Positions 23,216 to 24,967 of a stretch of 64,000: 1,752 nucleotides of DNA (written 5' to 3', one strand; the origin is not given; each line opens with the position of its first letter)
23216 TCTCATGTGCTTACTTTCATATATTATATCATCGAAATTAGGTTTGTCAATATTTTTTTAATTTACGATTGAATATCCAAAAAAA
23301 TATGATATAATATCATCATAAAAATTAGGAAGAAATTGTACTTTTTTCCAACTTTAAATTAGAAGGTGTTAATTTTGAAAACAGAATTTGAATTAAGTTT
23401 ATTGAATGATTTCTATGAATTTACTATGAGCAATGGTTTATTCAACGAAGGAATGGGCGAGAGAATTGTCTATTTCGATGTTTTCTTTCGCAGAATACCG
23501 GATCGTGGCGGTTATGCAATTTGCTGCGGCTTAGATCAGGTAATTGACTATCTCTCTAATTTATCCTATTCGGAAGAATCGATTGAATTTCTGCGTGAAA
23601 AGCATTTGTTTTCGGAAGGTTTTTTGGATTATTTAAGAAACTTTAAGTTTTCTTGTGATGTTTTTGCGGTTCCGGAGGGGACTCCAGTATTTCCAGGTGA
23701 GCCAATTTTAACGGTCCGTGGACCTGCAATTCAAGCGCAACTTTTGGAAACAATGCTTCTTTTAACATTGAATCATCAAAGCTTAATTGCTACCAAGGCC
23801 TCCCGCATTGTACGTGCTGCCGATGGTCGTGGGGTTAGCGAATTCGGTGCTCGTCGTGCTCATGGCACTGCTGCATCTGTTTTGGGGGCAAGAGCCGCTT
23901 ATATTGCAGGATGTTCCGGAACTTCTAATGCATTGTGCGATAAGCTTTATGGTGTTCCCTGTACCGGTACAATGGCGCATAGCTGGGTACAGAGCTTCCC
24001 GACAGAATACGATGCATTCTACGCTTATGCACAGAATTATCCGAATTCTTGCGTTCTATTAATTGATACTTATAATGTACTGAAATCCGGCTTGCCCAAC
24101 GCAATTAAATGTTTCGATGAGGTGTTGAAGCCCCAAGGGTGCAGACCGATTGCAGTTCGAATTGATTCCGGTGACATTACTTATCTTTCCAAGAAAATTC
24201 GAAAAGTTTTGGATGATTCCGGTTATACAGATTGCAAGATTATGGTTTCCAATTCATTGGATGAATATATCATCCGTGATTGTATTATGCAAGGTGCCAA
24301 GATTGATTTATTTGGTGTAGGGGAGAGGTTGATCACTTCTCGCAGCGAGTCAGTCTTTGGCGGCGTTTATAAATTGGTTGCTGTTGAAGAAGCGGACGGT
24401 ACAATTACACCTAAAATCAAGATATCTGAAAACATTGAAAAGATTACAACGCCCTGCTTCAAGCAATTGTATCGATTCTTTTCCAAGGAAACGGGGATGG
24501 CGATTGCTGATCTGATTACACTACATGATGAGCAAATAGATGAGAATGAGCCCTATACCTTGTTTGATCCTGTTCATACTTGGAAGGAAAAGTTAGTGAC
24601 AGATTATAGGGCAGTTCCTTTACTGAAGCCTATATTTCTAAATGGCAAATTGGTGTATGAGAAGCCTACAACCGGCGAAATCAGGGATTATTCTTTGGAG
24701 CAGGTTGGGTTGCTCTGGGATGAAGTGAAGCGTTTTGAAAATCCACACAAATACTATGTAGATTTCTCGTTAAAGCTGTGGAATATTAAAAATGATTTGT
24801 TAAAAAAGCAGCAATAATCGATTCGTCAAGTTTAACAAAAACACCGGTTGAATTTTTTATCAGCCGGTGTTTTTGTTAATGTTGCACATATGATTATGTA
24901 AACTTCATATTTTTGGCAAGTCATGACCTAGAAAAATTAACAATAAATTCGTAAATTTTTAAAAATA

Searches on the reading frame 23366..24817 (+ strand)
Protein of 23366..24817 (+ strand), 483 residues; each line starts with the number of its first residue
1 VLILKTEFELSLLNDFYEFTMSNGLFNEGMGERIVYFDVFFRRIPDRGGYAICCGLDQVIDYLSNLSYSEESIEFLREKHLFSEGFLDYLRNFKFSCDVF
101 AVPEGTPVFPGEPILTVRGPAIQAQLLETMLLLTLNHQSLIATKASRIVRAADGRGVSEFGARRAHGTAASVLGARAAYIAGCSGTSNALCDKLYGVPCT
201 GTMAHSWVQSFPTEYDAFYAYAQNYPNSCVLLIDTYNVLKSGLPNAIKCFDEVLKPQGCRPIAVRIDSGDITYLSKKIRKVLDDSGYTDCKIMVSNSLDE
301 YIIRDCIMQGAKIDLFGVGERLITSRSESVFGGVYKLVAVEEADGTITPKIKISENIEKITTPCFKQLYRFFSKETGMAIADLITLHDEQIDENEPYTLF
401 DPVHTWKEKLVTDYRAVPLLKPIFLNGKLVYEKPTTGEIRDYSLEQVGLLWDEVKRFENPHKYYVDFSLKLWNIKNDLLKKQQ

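Call 5: search_protein_families(library=pfam, proteins=[window:23366-24817:+], max_evalue=0.001)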
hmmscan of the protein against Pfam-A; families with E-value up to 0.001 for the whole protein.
window:23366-24817:+ (483 aa): 4 families
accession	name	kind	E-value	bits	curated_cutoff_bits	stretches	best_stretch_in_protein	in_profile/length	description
PF17956.6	NAPRTase_C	-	2e-38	131.7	23.3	1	366-475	2-111/111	Nicotinate phosphoribosyltransferase C-terminal domain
PF17767.7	NAPRTase_N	-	1.2e-36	126.2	32.6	1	12-136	1-125/125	Nicotinate phosphoribosyltransferase (NAPRTase) N-terminal domain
PF02749.22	QRPTase_N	-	2.2e-06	28.2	27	1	95-139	39-82/82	Quinolinate phosphoribosyl transferase, N-terminal domain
PF04095.22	NAPRTase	-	4.4e-06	27.1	20.8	1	157-361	3-221/239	Nicotinate phosphoribosyltransferase (NAPRTase) family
